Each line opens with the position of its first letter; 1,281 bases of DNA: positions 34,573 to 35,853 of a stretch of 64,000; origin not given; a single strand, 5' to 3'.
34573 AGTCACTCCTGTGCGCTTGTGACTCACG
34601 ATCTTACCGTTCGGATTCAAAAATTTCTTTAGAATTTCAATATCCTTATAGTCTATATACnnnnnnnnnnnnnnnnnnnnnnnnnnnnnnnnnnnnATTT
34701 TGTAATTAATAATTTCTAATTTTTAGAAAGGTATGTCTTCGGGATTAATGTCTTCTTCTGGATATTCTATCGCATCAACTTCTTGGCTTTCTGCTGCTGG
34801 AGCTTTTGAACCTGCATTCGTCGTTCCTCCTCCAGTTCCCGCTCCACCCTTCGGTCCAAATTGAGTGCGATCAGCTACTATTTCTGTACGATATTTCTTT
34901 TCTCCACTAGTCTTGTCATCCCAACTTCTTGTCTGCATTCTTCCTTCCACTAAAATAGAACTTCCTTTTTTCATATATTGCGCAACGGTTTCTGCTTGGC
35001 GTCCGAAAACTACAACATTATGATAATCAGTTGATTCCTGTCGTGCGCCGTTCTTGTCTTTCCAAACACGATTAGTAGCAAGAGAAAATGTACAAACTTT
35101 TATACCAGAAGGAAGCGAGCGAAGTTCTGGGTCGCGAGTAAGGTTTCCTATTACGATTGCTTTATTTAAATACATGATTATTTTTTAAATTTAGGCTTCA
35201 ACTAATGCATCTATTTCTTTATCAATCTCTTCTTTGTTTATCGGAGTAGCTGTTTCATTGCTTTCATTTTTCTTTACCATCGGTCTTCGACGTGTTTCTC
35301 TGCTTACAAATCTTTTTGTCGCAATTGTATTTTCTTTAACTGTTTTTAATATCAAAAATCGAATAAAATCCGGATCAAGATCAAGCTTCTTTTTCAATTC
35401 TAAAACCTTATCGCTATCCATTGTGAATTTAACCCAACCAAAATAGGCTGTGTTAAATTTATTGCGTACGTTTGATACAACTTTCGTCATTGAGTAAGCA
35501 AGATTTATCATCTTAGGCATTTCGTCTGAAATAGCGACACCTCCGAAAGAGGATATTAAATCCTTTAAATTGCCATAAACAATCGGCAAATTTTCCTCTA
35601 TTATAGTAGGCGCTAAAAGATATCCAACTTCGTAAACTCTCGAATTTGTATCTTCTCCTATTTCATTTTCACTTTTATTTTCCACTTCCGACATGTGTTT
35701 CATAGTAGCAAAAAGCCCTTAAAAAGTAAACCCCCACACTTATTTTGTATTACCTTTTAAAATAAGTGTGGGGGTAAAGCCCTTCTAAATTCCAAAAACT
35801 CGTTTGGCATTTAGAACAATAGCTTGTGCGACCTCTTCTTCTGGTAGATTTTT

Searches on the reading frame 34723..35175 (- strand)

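Call 77: search_protein_families(library=pfam, proteins=[window:34723-35175:-], max_evalue=0.00001)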
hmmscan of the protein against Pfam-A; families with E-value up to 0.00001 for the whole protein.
window:34723-35175:- (150 aa): 1 family
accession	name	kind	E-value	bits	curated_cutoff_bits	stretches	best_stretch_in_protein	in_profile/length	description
PF00436.31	SSB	-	6.2e-41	139.1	26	1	3-106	1-103/104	Single-strand binding protein family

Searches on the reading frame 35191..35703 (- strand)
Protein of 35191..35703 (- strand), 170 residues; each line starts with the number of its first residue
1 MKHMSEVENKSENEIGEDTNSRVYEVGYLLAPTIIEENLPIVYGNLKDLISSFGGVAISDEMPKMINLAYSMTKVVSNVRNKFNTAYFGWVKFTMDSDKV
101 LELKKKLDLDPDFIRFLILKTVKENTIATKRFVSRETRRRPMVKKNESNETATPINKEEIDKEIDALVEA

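Call 77: search_protein_families(library=pfam, proteins=[window:35191-35703:-], max_evalue=0.00001)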
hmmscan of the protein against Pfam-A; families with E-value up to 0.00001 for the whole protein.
window:35191-35703:- (170 aa): 1 family
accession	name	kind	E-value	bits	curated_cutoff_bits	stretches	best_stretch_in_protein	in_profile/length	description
PF01250.22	Ribosomal_S6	-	5.5e-10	39.7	27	1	24-120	2-90/90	Ribosomal protein S6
